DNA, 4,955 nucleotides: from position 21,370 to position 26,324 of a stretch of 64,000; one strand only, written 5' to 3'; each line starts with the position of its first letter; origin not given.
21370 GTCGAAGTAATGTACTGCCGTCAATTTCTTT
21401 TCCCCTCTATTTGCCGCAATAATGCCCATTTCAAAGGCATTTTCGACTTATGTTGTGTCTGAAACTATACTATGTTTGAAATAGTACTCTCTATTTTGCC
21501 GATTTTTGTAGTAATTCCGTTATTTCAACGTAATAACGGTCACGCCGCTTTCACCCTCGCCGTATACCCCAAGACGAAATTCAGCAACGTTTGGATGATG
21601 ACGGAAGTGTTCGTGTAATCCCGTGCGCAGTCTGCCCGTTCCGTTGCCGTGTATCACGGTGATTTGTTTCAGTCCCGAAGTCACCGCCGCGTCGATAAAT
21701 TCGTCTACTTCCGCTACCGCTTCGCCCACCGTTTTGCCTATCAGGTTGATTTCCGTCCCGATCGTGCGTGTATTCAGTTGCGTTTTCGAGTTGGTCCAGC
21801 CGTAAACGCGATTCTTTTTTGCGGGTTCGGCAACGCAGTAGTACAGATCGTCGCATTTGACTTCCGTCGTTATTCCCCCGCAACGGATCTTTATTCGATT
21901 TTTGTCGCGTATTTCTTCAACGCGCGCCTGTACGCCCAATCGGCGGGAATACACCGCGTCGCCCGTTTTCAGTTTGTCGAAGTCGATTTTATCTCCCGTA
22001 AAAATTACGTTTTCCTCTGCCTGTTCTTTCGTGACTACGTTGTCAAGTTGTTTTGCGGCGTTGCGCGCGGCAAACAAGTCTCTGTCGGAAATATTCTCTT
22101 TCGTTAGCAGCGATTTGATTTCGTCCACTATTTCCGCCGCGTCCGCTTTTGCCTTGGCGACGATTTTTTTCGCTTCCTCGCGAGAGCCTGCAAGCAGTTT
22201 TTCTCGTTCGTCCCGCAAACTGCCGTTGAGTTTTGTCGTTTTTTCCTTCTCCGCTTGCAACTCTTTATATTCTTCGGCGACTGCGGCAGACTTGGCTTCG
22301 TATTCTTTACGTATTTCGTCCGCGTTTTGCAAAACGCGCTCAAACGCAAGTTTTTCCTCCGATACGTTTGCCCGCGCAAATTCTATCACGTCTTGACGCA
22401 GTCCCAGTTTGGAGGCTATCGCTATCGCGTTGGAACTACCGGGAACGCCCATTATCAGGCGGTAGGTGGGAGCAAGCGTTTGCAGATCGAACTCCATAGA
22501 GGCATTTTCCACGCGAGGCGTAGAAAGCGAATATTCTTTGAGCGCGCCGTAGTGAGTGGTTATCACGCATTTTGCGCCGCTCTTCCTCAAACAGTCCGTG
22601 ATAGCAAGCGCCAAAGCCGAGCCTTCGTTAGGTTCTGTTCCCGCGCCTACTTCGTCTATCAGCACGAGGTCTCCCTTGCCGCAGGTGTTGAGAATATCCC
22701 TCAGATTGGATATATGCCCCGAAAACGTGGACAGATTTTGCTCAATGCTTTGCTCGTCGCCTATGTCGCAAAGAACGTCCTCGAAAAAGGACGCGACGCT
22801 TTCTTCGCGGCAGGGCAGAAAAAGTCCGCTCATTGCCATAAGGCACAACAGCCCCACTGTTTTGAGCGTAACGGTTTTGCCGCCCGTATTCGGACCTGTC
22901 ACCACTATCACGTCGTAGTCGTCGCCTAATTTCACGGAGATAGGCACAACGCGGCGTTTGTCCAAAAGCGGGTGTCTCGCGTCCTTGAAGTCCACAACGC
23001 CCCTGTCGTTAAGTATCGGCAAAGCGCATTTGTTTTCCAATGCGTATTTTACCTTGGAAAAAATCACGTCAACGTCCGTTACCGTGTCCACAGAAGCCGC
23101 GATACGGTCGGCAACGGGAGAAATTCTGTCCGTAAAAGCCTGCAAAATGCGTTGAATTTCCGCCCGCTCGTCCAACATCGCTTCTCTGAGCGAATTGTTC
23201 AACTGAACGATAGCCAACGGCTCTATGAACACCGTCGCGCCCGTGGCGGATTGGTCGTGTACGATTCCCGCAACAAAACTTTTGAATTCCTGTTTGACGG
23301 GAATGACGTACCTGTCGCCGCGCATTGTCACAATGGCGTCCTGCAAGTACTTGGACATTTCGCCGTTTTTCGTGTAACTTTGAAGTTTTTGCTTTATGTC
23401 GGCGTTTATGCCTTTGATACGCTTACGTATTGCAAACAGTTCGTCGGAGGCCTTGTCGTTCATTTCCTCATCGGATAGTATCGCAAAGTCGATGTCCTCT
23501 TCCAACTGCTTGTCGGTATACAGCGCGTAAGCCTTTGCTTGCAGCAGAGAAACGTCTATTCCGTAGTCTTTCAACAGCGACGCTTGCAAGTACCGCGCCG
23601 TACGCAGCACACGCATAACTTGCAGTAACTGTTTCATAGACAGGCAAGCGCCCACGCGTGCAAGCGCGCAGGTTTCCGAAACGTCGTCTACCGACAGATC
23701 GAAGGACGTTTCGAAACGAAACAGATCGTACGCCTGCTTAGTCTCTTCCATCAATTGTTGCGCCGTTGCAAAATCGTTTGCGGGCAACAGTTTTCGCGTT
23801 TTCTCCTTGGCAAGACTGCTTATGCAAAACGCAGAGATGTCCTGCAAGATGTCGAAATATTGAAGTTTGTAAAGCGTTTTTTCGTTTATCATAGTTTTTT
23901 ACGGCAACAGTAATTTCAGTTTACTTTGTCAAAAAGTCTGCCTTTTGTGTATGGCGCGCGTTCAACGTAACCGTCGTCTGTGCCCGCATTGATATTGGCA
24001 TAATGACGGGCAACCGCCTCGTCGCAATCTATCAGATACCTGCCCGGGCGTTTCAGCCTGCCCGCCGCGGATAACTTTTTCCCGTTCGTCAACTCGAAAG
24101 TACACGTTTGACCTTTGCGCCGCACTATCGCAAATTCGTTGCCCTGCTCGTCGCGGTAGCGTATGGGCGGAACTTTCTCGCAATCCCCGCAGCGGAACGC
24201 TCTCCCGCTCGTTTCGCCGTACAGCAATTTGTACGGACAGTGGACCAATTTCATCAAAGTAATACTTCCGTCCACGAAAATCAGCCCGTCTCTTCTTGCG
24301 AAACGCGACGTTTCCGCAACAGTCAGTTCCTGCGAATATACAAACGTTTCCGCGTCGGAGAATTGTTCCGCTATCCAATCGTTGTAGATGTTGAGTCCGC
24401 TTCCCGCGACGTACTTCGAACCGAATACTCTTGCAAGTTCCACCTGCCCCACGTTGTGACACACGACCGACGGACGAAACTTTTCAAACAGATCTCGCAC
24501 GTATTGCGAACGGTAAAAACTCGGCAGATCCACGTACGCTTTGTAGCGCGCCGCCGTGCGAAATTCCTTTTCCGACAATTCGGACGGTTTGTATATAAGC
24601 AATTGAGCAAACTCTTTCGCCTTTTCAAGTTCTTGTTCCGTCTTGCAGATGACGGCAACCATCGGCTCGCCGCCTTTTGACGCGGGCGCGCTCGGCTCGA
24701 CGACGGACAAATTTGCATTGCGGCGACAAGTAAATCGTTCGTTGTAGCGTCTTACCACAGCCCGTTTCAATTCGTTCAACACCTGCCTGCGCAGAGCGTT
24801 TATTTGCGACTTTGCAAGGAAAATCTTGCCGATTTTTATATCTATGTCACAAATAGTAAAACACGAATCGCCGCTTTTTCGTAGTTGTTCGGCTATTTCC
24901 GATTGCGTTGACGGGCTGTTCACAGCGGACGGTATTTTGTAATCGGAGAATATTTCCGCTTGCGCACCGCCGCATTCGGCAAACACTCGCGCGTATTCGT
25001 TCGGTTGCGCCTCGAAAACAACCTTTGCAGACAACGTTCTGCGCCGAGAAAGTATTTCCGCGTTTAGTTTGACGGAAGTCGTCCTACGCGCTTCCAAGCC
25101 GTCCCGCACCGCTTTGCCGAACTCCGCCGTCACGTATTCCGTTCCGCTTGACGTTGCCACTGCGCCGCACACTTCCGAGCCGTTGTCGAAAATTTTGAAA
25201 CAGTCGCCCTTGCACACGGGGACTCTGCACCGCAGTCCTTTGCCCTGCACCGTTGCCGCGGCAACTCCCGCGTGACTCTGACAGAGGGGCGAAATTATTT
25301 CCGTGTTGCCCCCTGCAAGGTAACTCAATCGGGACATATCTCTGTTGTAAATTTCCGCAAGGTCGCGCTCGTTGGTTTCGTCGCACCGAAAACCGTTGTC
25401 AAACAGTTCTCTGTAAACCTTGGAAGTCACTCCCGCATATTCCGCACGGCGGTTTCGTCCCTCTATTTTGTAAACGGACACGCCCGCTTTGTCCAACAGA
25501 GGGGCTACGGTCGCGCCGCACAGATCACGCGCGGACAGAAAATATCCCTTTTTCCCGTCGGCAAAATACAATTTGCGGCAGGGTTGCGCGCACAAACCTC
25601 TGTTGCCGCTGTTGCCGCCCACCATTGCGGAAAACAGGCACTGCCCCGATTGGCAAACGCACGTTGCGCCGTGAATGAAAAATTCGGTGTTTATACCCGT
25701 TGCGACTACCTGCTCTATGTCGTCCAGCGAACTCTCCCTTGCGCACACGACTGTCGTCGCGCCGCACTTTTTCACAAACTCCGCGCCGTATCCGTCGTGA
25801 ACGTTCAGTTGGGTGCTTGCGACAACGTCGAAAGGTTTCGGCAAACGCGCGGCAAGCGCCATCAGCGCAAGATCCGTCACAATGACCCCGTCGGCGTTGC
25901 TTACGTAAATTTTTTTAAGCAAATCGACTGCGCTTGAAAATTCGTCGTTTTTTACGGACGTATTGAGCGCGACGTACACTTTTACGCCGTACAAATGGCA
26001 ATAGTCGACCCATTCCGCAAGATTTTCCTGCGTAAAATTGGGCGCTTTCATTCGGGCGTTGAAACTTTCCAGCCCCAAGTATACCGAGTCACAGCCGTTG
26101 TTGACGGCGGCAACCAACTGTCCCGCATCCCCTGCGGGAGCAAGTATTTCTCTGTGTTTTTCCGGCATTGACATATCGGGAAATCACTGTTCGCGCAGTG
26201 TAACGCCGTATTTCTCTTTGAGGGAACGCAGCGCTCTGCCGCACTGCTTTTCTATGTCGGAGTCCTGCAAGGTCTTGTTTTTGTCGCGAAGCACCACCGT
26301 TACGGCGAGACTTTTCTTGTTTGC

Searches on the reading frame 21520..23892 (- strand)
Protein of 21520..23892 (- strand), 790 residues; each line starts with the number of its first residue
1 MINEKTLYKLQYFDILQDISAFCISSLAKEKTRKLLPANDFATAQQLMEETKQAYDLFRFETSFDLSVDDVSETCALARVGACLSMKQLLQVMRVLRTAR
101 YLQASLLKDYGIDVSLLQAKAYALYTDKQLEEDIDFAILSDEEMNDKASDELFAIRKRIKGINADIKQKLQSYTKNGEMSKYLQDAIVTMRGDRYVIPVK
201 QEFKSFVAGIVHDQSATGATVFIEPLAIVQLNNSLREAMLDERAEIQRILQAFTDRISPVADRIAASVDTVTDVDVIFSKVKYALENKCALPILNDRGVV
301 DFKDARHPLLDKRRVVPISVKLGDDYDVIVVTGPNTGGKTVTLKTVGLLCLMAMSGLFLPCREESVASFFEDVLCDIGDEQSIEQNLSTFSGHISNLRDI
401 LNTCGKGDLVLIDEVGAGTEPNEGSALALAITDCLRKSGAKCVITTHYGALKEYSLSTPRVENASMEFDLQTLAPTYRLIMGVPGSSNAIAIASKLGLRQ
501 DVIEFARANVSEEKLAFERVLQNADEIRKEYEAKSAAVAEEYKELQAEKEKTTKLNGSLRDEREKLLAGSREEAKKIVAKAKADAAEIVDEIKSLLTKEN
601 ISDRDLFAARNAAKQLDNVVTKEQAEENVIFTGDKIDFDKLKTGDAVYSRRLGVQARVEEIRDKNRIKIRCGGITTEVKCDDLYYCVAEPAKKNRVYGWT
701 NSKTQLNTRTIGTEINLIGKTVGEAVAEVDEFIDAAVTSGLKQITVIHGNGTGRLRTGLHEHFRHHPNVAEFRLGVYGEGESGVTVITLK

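Call 49: search_protein_families(library=pfam, proteins=[window:21520-23892:-])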
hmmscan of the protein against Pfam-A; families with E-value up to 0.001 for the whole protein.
window:21520-23892:- (790 aa): 3 families
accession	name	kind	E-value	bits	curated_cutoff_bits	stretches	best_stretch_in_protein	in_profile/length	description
PF00488.27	MutS_V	-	4.1e-33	115.4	30.2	1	329-511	1-185/188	MutS domain V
PF01713.27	Smr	-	1.1e-21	77.2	25.7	1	715-790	1-77/77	Smr domain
PF20297.4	MSSS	-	3.7e-05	23.7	26.8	1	644-683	2-42/42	MutS2 and Smr-associated SH3 domain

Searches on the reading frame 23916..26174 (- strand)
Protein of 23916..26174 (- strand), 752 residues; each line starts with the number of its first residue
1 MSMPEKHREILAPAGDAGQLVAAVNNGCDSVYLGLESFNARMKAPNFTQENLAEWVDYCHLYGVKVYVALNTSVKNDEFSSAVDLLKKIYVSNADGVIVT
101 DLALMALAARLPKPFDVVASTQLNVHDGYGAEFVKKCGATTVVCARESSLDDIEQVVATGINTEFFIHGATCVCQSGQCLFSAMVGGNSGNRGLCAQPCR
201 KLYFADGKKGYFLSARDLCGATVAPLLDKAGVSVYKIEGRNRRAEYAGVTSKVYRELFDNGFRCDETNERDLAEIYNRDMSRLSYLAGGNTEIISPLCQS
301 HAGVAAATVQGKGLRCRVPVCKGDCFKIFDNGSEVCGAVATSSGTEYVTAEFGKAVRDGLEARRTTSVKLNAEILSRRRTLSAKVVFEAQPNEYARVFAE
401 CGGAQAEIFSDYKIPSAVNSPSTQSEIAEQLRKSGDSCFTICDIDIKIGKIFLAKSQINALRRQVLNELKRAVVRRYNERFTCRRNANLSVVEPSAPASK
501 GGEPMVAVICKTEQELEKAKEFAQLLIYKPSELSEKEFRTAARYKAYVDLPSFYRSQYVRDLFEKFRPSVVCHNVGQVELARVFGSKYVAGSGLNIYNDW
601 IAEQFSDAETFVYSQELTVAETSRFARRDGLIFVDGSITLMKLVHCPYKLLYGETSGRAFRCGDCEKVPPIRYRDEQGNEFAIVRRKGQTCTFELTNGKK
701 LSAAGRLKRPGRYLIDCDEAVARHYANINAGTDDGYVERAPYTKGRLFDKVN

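Call 49: search_protein_families(library=pfam, proteins=[window:23916-26174:-])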
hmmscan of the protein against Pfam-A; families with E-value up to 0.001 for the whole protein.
window:23916-26174:- (752 aa): 2 families
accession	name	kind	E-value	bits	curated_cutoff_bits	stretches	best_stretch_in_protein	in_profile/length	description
PF01136.24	Peptidase_U32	-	9.9e-50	169.4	22.4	1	82-285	4-227/233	Peptidase family U32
PF12392.13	DUF3656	-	5e-13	50.1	22.1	1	376-473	20-108/109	Collagenase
